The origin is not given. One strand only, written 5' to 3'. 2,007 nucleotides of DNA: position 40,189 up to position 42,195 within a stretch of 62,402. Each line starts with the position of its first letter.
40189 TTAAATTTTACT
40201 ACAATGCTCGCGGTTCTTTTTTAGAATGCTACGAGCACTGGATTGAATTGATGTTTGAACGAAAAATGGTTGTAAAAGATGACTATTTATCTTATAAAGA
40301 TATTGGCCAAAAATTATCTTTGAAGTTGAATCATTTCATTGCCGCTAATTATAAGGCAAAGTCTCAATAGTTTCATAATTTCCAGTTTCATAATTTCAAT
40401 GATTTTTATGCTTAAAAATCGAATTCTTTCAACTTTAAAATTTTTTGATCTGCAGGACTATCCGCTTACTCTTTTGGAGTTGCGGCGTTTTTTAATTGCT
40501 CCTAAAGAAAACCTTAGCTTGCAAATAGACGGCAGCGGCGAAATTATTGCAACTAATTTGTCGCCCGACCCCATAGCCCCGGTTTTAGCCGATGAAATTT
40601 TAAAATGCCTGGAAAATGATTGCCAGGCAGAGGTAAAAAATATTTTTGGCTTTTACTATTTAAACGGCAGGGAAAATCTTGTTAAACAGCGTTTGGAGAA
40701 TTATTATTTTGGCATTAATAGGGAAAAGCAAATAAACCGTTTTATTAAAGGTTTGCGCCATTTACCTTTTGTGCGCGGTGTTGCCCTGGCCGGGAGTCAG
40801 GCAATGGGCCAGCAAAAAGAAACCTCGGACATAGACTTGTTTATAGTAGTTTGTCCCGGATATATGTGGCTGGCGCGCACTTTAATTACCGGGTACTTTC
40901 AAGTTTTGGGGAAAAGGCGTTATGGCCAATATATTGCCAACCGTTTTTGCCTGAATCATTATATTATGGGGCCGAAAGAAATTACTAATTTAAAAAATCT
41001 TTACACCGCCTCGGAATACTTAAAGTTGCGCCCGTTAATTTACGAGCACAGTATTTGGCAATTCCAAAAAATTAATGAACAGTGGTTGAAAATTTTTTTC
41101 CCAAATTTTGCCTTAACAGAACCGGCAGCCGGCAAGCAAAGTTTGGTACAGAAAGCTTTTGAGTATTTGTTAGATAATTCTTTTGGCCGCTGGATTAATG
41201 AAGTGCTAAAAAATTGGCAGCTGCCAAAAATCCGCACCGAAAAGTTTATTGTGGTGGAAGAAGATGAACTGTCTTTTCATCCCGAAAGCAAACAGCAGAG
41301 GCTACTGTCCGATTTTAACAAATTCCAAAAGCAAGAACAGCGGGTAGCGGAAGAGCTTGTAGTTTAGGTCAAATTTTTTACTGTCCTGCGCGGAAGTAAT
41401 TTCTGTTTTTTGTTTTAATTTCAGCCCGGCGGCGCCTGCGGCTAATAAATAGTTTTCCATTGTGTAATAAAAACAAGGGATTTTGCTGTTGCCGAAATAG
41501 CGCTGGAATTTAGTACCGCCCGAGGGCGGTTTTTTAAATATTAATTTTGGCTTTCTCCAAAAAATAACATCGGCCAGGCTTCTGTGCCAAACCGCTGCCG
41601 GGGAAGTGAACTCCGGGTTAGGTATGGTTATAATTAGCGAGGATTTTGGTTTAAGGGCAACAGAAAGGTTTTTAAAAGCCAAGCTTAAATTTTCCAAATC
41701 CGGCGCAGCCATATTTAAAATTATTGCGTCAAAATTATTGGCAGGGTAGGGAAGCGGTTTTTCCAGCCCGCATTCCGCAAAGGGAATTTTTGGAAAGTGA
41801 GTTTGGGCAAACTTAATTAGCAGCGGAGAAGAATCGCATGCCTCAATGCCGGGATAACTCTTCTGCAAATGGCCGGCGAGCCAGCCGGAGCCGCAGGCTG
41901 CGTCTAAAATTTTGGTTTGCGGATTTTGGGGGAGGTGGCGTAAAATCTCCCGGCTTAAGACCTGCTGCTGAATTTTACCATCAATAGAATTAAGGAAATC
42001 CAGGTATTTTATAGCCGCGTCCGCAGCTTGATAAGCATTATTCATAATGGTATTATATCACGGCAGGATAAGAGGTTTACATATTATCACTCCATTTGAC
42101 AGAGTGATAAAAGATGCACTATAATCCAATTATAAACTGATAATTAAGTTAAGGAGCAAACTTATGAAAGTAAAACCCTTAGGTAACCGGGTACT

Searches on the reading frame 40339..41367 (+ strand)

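Call 59: search_protein_families(library=pfam, proteins=[window:40339-41367:+], max_evalue=0.001)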
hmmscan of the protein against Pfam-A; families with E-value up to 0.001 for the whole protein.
window:40339-41367:+ (342 aa): 2 families
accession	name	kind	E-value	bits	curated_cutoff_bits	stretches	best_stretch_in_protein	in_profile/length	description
PF01909.29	NTP_transf_2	-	9.3e-05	23.2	21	1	133-171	2-40/93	Nucleotidyltransferase domain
PF18765.7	Polbeta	-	0.00025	21.6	26.9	1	139-171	7-39/93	Polymerase beta, Nucleotidyltransferase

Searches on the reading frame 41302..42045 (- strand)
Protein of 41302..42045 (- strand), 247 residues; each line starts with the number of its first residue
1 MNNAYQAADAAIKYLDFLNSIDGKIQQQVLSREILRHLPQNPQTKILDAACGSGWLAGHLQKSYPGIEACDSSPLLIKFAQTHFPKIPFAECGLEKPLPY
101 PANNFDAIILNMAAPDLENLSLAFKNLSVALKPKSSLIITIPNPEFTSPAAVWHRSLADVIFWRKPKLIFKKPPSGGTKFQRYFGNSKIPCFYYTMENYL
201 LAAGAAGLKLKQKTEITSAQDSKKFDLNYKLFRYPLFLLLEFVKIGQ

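Call 59: search_protein_families(library=pfam, proteins=[window:41302-42045:-], max_evalue=0.001)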
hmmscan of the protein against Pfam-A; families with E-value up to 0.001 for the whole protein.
window:41302-42045:- (247 aa): 5 families
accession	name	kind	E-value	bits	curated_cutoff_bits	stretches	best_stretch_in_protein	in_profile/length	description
PF08241.18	Methyltransf_11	-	2.1e-10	41.6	21.2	1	47-139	1-95/95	Methyltransferase domain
PF13649.12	Methyltransf_25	-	8.8e-10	39.6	27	1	46-133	1-95/97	Methyltransferase domain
PF13489.12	Methyltransf_23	-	7.4e-09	36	27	1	27-160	6-132/164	Methyltransferase domain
PF13847.12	Methyltransf_31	-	2.4e-07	31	27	1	42-143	3-113/145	Methyltransferase domain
PF05175.20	MTS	-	6.4e-05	23.1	23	1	32-86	21-77/170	Methyltransferase small domain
